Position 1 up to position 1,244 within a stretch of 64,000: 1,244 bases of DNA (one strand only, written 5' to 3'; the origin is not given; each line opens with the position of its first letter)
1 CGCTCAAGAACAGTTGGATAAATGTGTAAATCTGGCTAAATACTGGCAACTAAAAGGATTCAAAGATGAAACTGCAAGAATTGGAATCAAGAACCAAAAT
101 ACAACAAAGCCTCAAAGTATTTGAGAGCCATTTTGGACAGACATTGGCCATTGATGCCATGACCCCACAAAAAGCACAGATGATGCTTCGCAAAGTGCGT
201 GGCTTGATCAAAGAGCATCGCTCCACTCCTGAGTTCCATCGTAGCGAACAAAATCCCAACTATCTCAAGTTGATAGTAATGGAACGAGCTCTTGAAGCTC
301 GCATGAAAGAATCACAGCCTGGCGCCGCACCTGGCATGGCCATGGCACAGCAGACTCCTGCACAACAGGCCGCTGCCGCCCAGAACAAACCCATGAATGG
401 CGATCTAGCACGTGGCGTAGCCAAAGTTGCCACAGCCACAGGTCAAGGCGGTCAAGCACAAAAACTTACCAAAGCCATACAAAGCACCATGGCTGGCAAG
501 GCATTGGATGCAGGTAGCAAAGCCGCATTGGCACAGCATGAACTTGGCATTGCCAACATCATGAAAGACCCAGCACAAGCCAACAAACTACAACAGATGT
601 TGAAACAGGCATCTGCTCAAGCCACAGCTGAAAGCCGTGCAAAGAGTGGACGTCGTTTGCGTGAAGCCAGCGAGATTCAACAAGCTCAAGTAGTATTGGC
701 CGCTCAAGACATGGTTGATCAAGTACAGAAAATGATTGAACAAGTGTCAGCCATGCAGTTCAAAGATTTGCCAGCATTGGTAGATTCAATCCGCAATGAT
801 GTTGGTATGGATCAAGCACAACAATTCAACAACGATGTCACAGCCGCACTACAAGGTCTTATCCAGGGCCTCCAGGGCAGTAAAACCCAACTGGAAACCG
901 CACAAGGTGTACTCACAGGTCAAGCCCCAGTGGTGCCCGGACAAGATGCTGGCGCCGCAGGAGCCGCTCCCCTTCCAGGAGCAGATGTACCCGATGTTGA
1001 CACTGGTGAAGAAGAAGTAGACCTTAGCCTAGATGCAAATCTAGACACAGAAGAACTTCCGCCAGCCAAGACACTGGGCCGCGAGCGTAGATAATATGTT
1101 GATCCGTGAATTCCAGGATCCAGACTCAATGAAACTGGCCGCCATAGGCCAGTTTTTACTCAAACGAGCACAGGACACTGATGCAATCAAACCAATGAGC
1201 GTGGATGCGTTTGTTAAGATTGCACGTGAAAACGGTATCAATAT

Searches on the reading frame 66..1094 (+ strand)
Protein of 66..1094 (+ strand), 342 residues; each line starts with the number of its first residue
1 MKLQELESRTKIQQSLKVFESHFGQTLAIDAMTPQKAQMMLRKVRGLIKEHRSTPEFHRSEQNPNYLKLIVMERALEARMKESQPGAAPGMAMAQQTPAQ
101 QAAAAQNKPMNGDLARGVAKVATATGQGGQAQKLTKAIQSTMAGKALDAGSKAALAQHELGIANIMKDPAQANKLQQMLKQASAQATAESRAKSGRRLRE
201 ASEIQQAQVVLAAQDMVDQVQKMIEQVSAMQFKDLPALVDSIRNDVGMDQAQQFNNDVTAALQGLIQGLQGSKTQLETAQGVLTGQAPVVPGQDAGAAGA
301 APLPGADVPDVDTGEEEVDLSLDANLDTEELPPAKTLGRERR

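Call 11: search_protein_families(library=phrogs, proteins=[window:66-1094:+], max_evalue=0.00001)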
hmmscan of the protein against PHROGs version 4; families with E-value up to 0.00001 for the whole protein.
window:66-1094:+ (342 aa): 1 family
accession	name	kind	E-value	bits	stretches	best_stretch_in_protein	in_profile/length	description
phrog_14154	-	head and packaging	7.3e-14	52.1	1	186-330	23-167/771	virion structural protein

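Call 86: search_protein_families(library=pfam, alignment_id=A2, max_evalue=0.0001)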
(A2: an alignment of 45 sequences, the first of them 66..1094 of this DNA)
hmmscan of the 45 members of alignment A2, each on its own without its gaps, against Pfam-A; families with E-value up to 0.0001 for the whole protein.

A. member 1, window:66-1094:+ (342 aa): 0 families

B. families by the number of members that match (of 45 scanned): 16 families
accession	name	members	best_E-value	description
PF00574.28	CLP_protease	2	1.6e-78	Clp protease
PF08241.18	Methyltransf_11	2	1.9e-12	Methyltransferase domain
PF13649.12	Methyltransf_25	2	2.2e-11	Methyltransferase domain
PF08242.18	Methyltransf_12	2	5.9e-11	Methyltransferase domain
PF13847.12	Methyltransf_31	2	9.2e-09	Methyltransferase domain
PF03851.20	UvdE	1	9.2e-31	UV-endonuclease UvdE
PF07486.17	Hydrolase_2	1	6.4e-23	Cell Wall Hydrolase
PF02617.22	ClpS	1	6.5e-22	ATP-dependent Clp protease adaptor protein ClpS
PF01145.31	Band_7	1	1.1e-20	SPFH domain / Band 7 family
PF00011.27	HSP20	1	5.2e-19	Hsp20/alpha crystallin family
PF00487.30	FA_desaturase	1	8.4e-17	Fatty acid desaturase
PF13489.12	Methyltransf_23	1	4.5e-14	Methyltransferase domain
PF09825.15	BPL_N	1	1.3e-11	Biotin-protein ligase, N terminal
PF06094.17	GGACT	1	1.9e-11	Gamma-glutamyl cyclotransferase, AIG2-like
PF20189.3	DUF6552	1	8.6e-09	Family of unknown function (DUF6552)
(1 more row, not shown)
